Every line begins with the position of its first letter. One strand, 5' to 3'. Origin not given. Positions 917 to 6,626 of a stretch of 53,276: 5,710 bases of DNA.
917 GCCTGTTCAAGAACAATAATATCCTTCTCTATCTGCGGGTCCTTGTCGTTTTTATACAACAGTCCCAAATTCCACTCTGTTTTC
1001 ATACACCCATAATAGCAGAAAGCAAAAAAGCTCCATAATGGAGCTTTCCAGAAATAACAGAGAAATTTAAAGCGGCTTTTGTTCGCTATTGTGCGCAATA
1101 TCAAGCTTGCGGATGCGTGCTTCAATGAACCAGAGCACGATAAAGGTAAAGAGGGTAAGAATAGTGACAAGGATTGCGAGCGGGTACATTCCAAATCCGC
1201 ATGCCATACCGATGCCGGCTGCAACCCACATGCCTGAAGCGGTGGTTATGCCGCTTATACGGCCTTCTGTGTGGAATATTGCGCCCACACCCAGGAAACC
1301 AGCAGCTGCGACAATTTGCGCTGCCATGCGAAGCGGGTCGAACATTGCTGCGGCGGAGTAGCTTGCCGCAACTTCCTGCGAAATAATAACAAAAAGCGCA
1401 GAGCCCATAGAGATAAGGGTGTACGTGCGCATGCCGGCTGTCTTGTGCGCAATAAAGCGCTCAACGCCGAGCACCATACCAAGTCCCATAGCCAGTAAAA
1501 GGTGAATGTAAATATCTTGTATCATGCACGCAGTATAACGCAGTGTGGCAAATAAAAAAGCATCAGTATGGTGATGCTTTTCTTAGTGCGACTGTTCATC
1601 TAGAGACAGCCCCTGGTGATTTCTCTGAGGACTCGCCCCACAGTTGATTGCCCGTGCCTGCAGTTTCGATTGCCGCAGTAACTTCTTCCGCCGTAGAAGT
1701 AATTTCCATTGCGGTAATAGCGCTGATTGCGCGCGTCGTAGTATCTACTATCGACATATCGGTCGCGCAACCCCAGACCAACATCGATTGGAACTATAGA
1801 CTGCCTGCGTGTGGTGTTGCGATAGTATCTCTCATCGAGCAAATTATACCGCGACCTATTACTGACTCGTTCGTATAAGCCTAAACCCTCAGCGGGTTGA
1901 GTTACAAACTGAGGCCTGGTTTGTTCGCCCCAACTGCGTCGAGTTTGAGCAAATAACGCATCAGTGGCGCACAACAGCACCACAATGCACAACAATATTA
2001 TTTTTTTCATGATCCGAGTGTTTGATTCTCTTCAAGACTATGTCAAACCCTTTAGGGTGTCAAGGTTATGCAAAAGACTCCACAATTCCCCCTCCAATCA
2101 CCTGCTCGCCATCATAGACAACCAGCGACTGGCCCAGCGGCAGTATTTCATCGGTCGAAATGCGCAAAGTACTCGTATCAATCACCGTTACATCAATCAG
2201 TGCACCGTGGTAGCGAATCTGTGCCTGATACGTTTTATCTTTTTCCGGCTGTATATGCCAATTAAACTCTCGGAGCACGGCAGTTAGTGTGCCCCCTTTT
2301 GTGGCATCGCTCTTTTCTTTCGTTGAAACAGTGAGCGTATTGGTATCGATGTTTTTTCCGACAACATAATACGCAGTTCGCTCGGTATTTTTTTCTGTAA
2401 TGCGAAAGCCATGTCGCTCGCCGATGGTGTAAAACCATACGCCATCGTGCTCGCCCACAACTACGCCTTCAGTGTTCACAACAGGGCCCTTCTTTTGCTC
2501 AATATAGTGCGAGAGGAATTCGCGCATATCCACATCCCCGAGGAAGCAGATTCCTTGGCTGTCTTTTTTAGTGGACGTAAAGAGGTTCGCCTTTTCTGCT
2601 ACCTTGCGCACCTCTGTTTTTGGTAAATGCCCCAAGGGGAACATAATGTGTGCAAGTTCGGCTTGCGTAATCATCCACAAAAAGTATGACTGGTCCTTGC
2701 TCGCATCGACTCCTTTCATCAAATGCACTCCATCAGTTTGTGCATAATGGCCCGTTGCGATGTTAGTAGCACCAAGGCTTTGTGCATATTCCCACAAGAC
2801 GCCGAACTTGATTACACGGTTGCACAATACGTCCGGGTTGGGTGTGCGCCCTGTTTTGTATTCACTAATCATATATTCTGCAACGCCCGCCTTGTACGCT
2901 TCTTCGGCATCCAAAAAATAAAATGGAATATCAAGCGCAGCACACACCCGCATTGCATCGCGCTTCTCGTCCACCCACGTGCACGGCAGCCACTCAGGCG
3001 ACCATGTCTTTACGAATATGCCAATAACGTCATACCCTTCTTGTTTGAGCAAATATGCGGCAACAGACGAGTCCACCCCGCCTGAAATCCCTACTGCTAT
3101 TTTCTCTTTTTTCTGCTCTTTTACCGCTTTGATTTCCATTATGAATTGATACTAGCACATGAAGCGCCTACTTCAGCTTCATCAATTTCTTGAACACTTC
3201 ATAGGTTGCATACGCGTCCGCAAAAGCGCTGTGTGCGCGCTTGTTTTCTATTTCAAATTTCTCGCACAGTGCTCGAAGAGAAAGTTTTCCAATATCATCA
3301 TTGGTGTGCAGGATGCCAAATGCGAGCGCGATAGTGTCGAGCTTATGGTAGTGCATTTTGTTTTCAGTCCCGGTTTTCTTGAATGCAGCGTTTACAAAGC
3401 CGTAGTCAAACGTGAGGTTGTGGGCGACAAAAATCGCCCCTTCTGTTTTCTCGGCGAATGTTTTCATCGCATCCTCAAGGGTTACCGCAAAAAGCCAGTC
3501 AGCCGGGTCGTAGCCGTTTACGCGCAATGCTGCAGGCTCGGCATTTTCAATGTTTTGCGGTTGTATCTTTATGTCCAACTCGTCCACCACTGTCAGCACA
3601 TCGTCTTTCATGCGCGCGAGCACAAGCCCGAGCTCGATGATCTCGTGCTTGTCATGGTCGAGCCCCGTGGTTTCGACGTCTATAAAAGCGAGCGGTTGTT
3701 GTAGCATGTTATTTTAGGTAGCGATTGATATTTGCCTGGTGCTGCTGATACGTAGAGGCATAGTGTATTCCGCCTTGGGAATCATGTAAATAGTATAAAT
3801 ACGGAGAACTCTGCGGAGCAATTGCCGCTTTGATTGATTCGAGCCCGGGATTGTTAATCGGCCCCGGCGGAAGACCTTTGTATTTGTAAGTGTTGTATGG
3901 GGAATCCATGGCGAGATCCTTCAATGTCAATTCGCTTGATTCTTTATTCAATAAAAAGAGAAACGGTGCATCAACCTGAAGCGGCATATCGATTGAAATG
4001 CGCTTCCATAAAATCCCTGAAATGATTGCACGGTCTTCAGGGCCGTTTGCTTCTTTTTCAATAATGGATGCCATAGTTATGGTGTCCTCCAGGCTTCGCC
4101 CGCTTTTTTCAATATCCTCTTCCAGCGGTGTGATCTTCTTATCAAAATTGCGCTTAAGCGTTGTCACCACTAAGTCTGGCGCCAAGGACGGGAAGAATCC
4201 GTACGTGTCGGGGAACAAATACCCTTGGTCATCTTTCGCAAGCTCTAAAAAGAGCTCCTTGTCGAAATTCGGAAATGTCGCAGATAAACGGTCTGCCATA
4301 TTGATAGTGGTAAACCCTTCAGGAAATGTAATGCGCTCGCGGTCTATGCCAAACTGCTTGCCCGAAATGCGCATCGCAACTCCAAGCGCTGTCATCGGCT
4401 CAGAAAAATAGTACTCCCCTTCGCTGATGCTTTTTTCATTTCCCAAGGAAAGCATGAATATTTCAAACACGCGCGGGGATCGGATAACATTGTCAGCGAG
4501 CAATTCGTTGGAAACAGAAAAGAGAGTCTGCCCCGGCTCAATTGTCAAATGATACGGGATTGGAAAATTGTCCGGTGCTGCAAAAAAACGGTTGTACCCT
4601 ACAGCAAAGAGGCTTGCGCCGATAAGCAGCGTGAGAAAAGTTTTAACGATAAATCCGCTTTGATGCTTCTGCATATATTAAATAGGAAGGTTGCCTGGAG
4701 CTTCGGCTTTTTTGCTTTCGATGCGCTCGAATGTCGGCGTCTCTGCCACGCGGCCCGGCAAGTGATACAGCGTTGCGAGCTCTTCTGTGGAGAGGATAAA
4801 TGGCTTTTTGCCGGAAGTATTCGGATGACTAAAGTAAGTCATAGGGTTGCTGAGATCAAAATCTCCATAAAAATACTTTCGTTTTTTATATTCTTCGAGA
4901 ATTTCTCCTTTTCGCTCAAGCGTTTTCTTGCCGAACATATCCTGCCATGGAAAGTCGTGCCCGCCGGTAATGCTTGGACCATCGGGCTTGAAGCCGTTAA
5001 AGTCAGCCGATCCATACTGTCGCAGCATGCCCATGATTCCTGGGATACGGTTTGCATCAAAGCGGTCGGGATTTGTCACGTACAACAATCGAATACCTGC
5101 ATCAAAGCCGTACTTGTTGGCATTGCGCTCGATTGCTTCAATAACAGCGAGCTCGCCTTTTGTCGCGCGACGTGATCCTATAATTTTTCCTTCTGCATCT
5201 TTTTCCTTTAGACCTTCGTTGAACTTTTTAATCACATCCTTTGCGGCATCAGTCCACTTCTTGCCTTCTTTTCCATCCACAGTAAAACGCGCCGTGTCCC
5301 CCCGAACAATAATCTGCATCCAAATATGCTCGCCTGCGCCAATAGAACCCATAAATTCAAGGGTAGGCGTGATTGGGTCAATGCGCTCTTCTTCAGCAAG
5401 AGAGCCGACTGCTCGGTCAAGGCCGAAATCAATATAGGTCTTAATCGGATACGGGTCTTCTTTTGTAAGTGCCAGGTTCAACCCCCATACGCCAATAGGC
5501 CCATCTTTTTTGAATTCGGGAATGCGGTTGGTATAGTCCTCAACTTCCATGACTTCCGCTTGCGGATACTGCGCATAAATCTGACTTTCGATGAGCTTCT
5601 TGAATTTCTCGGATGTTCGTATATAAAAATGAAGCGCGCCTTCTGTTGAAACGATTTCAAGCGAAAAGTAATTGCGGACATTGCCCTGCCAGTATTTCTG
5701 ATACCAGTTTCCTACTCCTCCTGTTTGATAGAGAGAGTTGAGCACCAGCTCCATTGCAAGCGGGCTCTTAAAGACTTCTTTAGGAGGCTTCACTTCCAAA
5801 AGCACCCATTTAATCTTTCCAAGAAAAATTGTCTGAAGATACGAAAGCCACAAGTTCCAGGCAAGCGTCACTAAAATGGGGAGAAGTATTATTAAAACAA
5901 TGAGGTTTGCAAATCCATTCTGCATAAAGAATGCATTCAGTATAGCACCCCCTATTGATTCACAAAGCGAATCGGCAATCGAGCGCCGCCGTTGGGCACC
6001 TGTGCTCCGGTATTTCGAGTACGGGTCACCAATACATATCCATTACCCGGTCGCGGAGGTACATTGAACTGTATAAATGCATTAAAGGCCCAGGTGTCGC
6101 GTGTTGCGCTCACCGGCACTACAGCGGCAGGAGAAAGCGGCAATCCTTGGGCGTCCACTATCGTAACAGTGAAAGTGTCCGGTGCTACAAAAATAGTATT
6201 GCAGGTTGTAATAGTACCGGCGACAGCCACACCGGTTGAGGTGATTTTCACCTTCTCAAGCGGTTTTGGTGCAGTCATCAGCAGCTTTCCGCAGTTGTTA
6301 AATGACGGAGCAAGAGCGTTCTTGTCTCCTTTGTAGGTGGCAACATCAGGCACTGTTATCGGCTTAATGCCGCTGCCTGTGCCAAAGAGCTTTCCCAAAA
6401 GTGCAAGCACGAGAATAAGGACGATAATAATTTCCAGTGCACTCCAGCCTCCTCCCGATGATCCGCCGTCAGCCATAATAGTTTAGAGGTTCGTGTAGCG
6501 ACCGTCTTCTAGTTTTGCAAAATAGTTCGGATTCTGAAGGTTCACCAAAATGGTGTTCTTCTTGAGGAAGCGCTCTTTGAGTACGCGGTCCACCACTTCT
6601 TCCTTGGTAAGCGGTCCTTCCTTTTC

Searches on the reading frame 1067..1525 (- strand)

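Call 16: search_protein_families(library=pfam, proteins=[window:1067-1525:-], max_evalue=0.001)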
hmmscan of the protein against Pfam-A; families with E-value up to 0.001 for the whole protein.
window:1067-1525:- (152 aa): 1 family
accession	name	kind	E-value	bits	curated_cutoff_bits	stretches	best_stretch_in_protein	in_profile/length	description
PF02308.21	MgtC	-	2.2e-32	112.4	31.4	1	9-135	1-119/121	MgtC family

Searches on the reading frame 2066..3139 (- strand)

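Call 16: search_protein_families(library=pfam, proteins=[window:2066-3139:-], max_evalue=0.001)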
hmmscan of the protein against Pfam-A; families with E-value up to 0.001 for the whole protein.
window:2066-3139:- (357 aa): 5 families
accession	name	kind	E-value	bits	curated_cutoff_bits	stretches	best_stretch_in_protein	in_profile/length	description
PF03054.22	tRNA_Me_trans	-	3.8e-71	239.4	20.6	1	13-201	2-201/202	tRNA methyl transferase HUP domain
PF20259.3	tRNA_Me_trans_M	-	5.5e-21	74.3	27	1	207-272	2-65/66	tRNA methyl transferase PRC-barrel domain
PF02540.23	NAD_synthase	-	6.4e-08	32.5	21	1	5-132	12-130/242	NAD synthase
PF20258.4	tRNA_Me_trans_C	-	1.5e-07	32.1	20.6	1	289-353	6-77/77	Aminomethyltransferase beta-barrel domain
PF06508.19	QueC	-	0.00028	20.9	22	0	15-186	3-175/210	Queuosine biosynthesis protein QueC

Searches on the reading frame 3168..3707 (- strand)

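Call 16: search_protein_families(library=pfam, proteins=[window:3168-3707:-], max_evalue=0.001)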
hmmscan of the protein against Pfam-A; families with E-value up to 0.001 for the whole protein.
window:3168-3707:- (179 aa): 3 families
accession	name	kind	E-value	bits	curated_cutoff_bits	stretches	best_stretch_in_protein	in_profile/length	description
PF00929.31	RNase_T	-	5.8e-25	89.2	24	1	8-172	2-164/164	Exonuclease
PF21762.3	DEDDh_C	-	5.3e-06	27.2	27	1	85-173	102-186/188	DNA polymerase III subunit epsilon-like, C-terminal domain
PF13482.12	RNase_H_2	-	0.00056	20.3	22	0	7-169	1-131/165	RNase_H superfamily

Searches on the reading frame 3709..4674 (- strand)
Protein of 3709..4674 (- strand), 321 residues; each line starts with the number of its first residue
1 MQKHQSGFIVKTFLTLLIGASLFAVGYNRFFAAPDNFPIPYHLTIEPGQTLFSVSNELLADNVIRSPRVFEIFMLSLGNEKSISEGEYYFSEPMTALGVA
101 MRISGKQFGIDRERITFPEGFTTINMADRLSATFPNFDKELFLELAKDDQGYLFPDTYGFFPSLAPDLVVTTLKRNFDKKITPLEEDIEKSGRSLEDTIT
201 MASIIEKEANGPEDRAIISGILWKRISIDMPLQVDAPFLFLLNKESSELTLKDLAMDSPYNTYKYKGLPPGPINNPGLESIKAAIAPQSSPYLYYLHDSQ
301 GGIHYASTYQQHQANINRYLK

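Call 16: search_protein_families(library=pfam, proteins=[window:3709-4674:-], max_evalue=0.001)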
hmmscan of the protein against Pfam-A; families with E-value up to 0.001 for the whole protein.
window:3709-4674:- (321 aa): 1 family
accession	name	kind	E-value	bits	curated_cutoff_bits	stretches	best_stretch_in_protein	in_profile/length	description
PF02618.21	YceG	-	4.6e-71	239.9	32.4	1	43-317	1-274/275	YceG-like family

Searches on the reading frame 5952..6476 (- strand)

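Call 16: search_protein_families(library=pfam, proteins=[window:5952-6476:-], max_evalue=0.001)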
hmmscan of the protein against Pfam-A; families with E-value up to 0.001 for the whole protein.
window:5952-6476:- (174 aa): 0 families

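Call 67: search_protein_families(library=pfam, proteins=[window:5952-6476:-], max_evalue=0.1)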
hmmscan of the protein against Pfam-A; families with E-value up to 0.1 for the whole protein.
window:5952-6476:- (174 aa): 1 family
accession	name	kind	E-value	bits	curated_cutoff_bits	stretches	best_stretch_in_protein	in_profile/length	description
PF14186.12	Aida_C2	-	0.035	14.1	25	1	101-138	33-72/146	Axin interactor dorsalisation-associated protein, C-terminal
